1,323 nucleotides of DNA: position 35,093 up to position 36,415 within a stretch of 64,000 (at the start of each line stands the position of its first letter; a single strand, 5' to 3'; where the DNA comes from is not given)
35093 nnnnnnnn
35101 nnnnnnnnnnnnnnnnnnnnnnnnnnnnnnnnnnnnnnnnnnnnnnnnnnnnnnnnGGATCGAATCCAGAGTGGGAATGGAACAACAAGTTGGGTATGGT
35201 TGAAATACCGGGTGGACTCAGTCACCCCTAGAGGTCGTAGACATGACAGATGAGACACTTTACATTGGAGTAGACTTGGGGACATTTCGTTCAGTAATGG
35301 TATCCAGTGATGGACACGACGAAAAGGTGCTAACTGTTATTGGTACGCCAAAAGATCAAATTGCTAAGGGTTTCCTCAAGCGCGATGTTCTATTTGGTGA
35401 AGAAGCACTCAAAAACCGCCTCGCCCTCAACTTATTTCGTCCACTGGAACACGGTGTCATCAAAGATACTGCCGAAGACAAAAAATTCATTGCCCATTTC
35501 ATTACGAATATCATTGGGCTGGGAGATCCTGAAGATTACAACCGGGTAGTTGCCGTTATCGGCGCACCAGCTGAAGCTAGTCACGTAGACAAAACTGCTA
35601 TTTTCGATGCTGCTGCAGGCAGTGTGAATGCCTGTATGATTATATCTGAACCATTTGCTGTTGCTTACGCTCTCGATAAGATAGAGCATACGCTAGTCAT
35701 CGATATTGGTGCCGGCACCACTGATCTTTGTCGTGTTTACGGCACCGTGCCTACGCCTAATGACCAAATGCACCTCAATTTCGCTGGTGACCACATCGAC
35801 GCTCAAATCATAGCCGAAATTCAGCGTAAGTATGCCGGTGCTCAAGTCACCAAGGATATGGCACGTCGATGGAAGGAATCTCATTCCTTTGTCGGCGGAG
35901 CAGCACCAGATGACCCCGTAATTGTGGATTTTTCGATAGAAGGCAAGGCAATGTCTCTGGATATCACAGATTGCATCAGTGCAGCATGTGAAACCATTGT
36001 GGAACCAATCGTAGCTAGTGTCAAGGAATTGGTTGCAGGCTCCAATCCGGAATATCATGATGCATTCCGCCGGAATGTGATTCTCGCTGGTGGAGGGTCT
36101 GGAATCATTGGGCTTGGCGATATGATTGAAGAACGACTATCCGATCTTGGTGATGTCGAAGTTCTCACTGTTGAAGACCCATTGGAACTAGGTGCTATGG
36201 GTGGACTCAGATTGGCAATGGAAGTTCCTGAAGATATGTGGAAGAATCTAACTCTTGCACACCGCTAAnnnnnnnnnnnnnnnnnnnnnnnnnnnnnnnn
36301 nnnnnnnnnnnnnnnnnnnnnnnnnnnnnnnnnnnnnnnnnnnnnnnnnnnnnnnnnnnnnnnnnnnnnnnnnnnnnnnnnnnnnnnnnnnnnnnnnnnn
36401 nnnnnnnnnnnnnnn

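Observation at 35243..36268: MamK-family actin homologue in an archaeon without magnetosome genes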

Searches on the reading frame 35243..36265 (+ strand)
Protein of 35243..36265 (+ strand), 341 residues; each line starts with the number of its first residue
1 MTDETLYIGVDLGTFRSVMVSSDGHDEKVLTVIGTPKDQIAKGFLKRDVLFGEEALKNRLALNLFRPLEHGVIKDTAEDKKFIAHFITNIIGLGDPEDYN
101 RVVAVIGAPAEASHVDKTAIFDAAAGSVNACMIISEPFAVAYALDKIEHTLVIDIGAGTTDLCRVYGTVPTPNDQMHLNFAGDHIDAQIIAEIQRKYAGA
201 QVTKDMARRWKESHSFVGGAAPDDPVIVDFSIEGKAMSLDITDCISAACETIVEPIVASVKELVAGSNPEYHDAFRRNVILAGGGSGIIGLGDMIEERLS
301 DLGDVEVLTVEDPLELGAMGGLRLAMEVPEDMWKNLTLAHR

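Call 3: search_protein_families(library=pfam, proteins=[window:35243-36265:+], max_evalue=0.01)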
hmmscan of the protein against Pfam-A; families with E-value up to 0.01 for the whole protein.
window:35243-36265:+ (341 aa): 6 families
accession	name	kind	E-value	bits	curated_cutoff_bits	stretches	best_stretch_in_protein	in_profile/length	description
PF06723.19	MreB_Mbl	-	3.9e-25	88.8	27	1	8-324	4-318/327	MreB/Mbl protein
PF25229.1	Salactin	-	1.1e-14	54.7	27.1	1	8-326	4-332/335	Salactin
PF00022.25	Actin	-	8.2e-11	41.6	27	1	31-196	32-190/410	Actin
PF25216.1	Volactin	-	1e-06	28.9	35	1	51-322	61-318/321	Volactin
PF21522.3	MreB-like_C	-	8.9e-05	23.5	27.8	0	152-290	1-118/123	Archaeal actin homologue MreB-like, C-terminal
PF00012.26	HSP70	-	0.00054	18.7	20.6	1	104-197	136-238/599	Hsp70 protein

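Call 4: search_protein_families(library=ncbifam, proteins=[window:35243-36265:+], max_evalue=0.01)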
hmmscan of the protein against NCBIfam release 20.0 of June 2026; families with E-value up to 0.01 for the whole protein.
window:35243-36265:+ (341 aa): 16 families
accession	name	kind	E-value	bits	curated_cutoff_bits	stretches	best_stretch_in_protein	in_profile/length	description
NF040964.1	MamK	subfamily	2.7e-108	362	400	1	6-337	1-331/335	MamK family actin-like protein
NF053558.1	BeeR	equivalog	7.1e-65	219.3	530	1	6-336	1-348/349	BeeR family actin-like protein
NF010539.0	PRK13927.1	subfamily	6.5e-25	87.7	293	1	8-323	9-324/339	rod shape-determining protein MreB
TIGR00904.1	mreB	subfamily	1.7e-22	80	365.75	1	61-321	61-322/334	MreB/Mrl family cell shape determining protein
NF053533.1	salactin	equivalog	3.9e-16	59.1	400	1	8-326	4-333/335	actin-like salactin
NF010540.1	PRK13929.1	exception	7.5e-16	58.1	515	1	8-323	7-322/334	rod-share determining protein MreBH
NF011660.0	PRK15080.1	equivalog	2.5e-08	33.5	182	1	124-163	118-156/277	ethanolamine utilization protein EutJ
TIGR01991.1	HscA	equivalog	5.3e-06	25.2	708.55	1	103-320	132-354/600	Fe-S protein assembly chaperone HscA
TIGR01174.1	ftsA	equivalog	1.6e-05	24.2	175.85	1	150-299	198-338/371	cell division protein FtsA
NF001413.0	PRK00290.1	equivalog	2.4e-05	22.9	648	1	104-163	136-199/625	molecular chaperone DnaK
TIGR02529.1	EutJ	subfamily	9.9e-05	21.9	152.1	1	124-165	85-125/239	ethanolamine utilization protein EutJ family protein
TIGR02350.1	prok_dnaK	equivalog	0.00011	20.8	822.55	1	104-197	133-235/596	molecular chaperone DnaK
NF003520.0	PRK05183.1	subfamily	0.00034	19.2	620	1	103-288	152-346/621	Fe-S protein assembly chaperone HscA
TIGR01175.1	pilM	subfamily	0.00093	18.3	133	1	149-300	189-307/348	type IV pilus assembly protein PilM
TIGR03739.1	PRTRC_D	hypoth_equivalog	0.0011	18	214.8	1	144-289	163-287/320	PRTRC system protein D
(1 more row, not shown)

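Call 5: search_solved_structures(query=window:35243-36265:+, max_evalue=1, show_alignments=3)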
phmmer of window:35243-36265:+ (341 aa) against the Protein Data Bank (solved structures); distinct sequences matched with E-value up to 1: 145 (the best 60 are shown).
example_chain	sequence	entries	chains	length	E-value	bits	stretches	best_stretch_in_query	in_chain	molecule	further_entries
5ljw_A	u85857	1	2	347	2e-70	240.9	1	5-336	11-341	Actin-like ATPase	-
5ljv_A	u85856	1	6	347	2.6e-69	237.2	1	5-336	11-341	Actin-like ATPase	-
5jyg_A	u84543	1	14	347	3.6e-69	236.8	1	5-336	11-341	Actin-like ATPase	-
8r2n_A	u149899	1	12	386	1.3e-44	156.1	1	4-335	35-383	Actin/actin family protein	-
1jce_A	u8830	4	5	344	9.4e-14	54.6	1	8-320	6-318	ROD SHAPE-DETERMINING PROTEIN MREB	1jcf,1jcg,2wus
8ord_A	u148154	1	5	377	2.8e-07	33.4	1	28-213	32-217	Actin, alpha 1b, skeletal muscle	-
8trm_A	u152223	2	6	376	3.1e-07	33.2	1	14-216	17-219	Actin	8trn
7zvw_B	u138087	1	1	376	5.1e-07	32.5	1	28-213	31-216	Actin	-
6i4k_A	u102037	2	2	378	5.2e-07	32.5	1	14-216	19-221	Actin-1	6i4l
8gt2_A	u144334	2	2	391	7.9e-07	31.9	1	28-213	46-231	Actin, alpha cardiac muscle 1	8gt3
4pl7_A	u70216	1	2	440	8e-07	31.9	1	28-213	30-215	Actin,Thymosin beta-4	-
9zbp_A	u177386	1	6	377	1e-06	31.5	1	28-213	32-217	Actin, alpha cardiac muscle 1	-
6nas_A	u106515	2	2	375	1.1e-06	31.5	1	22-213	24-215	Actin, alpha skeletal muscle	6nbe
6bno_A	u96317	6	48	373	1.1e-06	31.5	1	22-213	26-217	Actin, alpha skeletal muscle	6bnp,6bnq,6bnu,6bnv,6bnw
3m6g_A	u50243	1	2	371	1.1e-06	31.4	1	22-213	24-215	Actin, alpha skeletal muscle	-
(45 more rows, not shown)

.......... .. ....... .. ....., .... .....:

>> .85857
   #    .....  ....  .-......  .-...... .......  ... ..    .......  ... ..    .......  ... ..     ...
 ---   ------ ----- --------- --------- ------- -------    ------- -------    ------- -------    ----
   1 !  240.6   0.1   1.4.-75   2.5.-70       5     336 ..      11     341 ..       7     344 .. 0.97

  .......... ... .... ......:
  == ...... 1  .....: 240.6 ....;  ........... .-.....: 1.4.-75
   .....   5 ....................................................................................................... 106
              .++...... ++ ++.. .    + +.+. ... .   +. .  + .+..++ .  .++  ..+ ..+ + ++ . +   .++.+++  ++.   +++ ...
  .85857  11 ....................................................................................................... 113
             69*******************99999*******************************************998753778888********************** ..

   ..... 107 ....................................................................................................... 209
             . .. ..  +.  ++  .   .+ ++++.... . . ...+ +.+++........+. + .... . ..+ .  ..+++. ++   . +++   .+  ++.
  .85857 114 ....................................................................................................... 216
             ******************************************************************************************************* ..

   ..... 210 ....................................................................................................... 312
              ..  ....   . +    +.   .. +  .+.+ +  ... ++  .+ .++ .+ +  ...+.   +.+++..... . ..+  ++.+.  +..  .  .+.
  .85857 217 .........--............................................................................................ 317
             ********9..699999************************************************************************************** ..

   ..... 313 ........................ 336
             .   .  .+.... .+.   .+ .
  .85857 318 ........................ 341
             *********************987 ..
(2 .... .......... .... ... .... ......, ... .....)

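Call 10: find_homologous_proteins(query=window:35243-36265:+, max_evalue=1e-10)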
Query window:35243-36265:+ (341 aa): 4150 proteins with E <= 1e-10 among 8000 candidates; the best 120 are listed.
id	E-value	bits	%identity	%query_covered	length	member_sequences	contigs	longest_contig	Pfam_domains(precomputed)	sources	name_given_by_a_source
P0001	6.9e-210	714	93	100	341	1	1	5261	PF25216.1,PF06723.20,PF25229.2,PF00022.26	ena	-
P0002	7.8e-209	711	92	100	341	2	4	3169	PF25216.1,PF06723.20,PF25229.2,PF00022.26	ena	-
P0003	2.4e-208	709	92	100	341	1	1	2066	PF25216.1,PF06723.20,PF25229.2,PF00022.26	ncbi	-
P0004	4.7e-207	705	92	100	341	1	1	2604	PF25216.1,PF06723.20,PF25229.2,PF00022.26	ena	-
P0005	5.3e-207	705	92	100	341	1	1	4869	PF25216.1,PF06723.20,PF25229.2,PF00022.26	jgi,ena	-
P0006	5.6e-207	705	93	99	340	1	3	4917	PF25216.1,PF06723.20,PF25229.2,PF00022.26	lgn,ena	-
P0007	1.1e-206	704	93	99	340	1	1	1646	PF25216.1,PF06723.20,PF25229.2,PF00022.26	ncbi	-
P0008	1.1e-206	704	91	100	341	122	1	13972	PF25216.1,PF06723.20,PF25229.2,PF00022.26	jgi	jgi:rod shape-determining protein MreB and related proteins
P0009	1.3e-206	703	91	100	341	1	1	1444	PF25216.1,PF06723.20,PF25229.2,PF00022.26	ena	-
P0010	1.6e-206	703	91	100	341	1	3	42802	PF25216.1,PF06723.20,PF25229.2,PF00022.26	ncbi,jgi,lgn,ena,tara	jgi:rod shape-determining protein MreB|tara:strand:- start:17 stop:1042 length:1026 start_codon:yes 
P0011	5.4e-206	701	91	100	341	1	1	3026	PF25216.1,PF06723.20,PF25229.2,PF00022.26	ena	-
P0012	1.3e-205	700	91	100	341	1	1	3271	PF25216.1,PF06723.20,PF25229.2,PF00022.26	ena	-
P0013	1.6e-205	700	93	99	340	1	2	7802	PF25216.1,PF06723.20,PF25229.2,PF00022.26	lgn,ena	-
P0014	1.6e-205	700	91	100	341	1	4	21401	PF25216.1,PF06723.20,PF25229.2,PF00022.26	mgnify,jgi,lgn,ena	mgnify:CR=1 FL=1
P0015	2.2e-205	699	90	100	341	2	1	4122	PF06723.20,PF25229.2,PF00022.26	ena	-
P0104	1.1e-177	608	78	100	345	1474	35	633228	PF25216.1,PF06723.20,PF25229.2,PF00022.26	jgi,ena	jgi:rod shape-determining protein MreB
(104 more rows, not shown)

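Call 14: find_encoding_contigs(protein=P0104, flank=6000, max_places=3)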
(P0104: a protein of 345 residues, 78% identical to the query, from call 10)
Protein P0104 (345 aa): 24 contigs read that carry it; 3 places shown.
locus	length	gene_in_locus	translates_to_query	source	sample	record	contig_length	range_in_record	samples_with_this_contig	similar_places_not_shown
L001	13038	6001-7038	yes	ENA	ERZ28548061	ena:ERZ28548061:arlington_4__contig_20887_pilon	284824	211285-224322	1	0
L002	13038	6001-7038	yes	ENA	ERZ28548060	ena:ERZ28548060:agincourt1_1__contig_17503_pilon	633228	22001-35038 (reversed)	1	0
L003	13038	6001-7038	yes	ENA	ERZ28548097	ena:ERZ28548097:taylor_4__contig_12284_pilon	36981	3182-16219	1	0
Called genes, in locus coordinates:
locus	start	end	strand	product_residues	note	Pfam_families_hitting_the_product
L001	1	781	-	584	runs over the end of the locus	PF00293:NUDIX, PF00348:polyprenyl_synt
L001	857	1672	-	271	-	PF00696:AA_kinase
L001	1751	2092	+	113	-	PF24460:DUF7575 (weak)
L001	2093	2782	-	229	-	PF01885:PTS_2-RNA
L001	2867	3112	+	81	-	-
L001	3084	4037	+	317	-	PF00108:Thiolase_N, PF00109:ketoacyl-synt (weak), PF22691:Thiolase_C_1, PF02803:Thiolase_C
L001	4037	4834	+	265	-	-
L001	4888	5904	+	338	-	PF12760:Zn_ribbon_IS1595 (faint)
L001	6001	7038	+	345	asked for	PF06723:MreB_Mbl, PF25229:Salactin, PF00022:Actin (weak), PF25216:Volactin (weak)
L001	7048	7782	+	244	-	-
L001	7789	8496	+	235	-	PF02146:SIR2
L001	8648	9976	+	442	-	PF05787:PhoX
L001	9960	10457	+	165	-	-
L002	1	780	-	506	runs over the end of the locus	PF00293:NUDIX, PF00348:polyprenyl_synt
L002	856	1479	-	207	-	PF00696:AA_kinase (weak)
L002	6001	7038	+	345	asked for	PF06723:MreB_Mbl, PF25229:Salactin, PF00022:Actin (weak), PF25216:Volactin (weak)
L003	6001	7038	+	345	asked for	PF06723:MreB_Mbl, PF25229:Salactin, PF00022:Actin (weak), PF25216:Volactin (weak)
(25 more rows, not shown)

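Call 21: search_protein_representatives(protein=window:35243-36265:+)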
Query: 341 residues. Proteins with E-value up to 0.001 (for the whole library): 1274; up to 1e-10: 488; up to 1e-30: 150. The best 150 are listed.
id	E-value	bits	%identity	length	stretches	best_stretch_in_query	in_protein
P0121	1.7e-113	395.7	81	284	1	1-219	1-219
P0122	2.1e-97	342.8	50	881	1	3-336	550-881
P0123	6.5e-95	334.6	82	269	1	1-187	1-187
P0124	7.5e-95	334.4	48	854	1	4-337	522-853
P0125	1.4e-94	333.4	49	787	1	3-336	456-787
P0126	1.8e-93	329.9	45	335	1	2-335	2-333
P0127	7.8e-93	327.8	46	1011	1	4-336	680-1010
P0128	1.2e-92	327.2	47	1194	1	4-336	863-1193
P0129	1.1e-91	323.9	45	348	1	5-338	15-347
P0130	2.4e-91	322.9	47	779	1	3-335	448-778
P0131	1.2e-89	317.2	78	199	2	87-253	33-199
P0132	1.8e-89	316.7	46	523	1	4-335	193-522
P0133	1.8e-89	316.7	47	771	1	5-335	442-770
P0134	1.1e-88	314.2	47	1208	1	4-335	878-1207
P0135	1.5e-87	310.4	46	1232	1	5-335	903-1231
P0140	1.0e-81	291.2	44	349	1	4-334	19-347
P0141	3.0e-81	289.7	45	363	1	5-336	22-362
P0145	4.7e-75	269.3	42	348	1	2-336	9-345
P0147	1.2e-70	254.8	43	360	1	3-338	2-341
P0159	5.0e-60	219.9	38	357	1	7-336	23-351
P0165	7.7e-57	209.5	36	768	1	6-336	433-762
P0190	2.3e-46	175.0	31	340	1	5-335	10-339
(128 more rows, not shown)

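Call 23: list_cluster_members(proteins=[P0122, P0124, P0128, P0132, P0126, P0129, P0140, P0141, P0145, P0147])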
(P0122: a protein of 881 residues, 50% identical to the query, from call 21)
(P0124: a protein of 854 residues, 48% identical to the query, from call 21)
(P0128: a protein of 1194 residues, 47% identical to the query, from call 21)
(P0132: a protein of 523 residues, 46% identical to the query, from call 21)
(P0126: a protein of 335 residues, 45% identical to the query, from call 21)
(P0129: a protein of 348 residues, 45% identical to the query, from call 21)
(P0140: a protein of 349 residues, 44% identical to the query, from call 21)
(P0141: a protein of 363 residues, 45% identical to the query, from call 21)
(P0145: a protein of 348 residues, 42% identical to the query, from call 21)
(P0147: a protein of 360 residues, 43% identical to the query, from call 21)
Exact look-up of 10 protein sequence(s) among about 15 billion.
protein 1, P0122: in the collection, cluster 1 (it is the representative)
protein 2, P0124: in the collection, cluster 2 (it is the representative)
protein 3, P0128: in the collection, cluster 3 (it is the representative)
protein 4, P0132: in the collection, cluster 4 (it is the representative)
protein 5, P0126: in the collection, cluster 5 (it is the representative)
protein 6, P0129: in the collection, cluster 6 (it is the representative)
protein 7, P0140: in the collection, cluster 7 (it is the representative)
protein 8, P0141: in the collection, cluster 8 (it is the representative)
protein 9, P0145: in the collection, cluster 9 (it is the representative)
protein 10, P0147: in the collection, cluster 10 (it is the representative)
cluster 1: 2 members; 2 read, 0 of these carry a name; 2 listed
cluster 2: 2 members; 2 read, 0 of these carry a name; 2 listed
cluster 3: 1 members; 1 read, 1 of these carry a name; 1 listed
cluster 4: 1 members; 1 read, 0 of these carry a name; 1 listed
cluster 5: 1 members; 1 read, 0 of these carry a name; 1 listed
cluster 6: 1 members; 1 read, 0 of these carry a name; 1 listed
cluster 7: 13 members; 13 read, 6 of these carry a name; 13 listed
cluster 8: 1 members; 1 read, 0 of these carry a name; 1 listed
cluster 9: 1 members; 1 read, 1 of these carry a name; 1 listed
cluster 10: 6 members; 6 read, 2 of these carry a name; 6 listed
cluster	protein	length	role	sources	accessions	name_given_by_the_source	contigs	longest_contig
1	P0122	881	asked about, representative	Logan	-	-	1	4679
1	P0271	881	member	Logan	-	-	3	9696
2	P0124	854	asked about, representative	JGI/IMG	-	-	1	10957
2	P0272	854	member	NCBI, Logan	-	-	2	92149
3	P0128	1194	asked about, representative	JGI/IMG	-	rod shape-determining protein MreB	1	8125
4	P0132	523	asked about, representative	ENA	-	-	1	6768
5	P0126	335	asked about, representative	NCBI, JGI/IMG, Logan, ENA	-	-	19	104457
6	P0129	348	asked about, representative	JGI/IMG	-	-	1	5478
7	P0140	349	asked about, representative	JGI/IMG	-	rod shape-determining protein MreB and related proteins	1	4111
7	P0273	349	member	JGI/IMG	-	rod shape-determining protein MreB and related proteins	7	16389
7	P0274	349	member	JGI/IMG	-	rod shape-determining protein MreB and related proteins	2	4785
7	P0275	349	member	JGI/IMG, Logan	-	rod shape-determining protein MreB and related proteins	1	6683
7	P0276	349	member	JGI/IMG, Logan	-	rod shape-determining protein MreB and related proteins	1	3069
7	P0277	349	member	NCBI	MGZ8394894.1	MAG: MamK family actin-like protein [Nitrospira sp.]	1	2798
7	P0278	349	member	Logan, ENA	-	-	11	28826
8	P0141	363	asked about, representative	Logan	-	-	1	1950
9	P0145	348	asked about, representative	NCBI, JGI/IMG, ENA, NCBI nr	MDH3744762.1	MAG: rod shape-determining protein [Acidobacteriota bacterium] | rod shape-determining protein [Acidobacteriota bacterium]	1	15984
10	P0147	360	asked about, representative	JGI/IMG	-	-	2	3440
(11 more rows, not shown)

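Call 24: find_encoding_contigs(protein=P0126, flank=6000, max_places=3)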
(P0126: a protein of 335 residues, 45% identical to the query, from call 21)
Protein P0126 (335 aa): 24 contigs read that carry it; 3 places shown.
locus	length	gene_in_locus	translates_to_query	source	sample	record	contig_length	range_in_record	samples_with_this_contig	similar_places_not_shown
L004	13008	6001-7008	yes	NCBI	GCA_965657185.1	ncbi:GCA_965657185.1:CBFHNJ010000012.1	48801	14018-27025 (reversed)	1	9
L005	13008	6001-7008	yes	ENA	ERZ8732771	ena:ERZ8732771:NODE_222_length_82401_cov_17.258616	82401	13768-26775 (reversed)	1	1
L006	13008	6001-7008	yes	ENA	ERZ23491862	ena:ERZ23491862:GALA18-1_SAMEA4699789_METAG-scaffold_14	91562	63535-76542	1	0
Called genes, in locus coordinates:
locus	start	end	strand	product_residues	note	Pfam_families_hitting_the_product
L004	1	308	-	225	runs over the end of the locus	PF00072:Response_reg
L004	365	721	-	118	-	PF08899:DUF1844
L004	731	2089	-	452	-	PF02881:SRP54_N, PF03308:MeaB (faint), PF06414:Zeta_toxin (weak), PF13401:AAA_22 (weak), PF13604:AAA_30, PF00004:AAA (weak), PF00448:SRP54, PF13207:AAA_17 (weak)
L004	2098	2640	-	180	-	PF02996:Prefoldin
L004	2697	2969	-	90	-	PF01775:Ribosomal_L18A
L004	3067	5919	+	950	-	PF00082:Peptidase_S8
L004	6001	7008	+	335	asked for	PF06723:MreB_Mbl, PF25229:Salactin (weak), PF00022:Actin (weak), PF25216:Volactin (faint), PF00022:Actin (weak)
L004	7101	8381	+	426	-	-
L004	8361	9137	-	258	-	PF01884:PcrB, PF00977:His_biosynth (weak)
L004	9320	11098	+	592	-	PF00664:ABC_membrane, PF00005:ABC_tran, PF02463:SMC_N (faint)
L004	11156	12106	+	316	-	PF01036:Bac_rhodopsin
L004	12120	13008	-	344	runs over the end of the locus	PF01757:Acyl_transf_3, PF07786:HGSNAT_cat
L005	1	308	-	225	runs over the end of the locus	PF00072:Response_reg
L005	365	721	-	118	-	PF08899:DUF1844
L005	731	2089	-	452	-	PF02881:SRP54_N, PF03308:MeaB (faint), PF06414:Zeta_toxin (weak), PF13401:AAA_22 (weak), PF13604:AAA_30, PF00004:AAA (weak), PF00448:SRP54, PF13207:AAA_17 (weak)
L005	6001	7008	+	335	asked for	PF06723:MreB_Mbl, PF25229:Salactin (weak), PF00022:Actin (weak), PF25216:Volactin (faint), PF00022:Actin (weak)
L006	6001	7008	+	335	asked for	PF06723:MreB_Mbl, PF25229:Salactin (weak), PF00022:Actin (weak), PF25216:Volactin (faint), PF00022:Actin (weak)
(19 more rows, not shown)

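Call 25: find_encoding_contigs(protein=P0272, flank=6000, max_places=2)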
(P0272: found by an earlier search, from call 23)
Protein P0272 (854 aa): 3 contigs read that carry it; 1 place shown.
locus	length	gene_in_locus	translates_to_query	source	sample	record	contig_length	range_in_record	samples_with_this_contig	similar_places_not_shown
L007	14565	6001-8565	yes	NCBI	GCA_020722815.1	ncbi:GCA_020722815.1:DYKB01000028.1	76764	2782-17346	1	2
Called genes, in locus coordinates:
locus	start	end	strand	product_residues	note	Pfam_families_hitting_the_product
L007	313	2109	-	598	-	PF03783:CsgG, PF13036:LpoB (weak), PF00092:VWA, PF13519:VWA_2, PF13768:VWA_3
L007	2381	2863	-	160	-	PF07291:MauE, PF07681:DoxX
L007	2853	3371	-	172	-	PF00581:Rhodanese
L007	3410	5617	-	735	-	PF00266:Aminotran_5, PF01041:DegT_DnrJ_EryC1 (weak), PF01212:Beta_elim_lyase (weak), PF00586:AIRS, PF02769:AIRS_C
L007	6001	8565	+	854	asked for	PF00022:Actin (weak), PF06723:MreB_Mbl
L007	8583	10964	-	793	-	PF01551:Peptidase_M23 (weak)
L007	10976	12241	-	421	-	PF13579:Glyco_trans_4_4, PF13439:Glyco_transf_4, PF00534:Glycos_transf_1, PF13692:Glyco_trans_1_4 (weak)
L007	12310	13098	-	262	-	PF06662:C5-epim_C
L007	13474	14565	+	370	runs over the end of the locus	PF01820:Dala_Dala_lig_N, PF02222:ATP-grasp, PF02655:ATP-grasp_3 (weak), PF02786:CPSase_L_D2, PF07478:Dala_Dala_lig_C, PF13535:ATP-grasp_4 (faint)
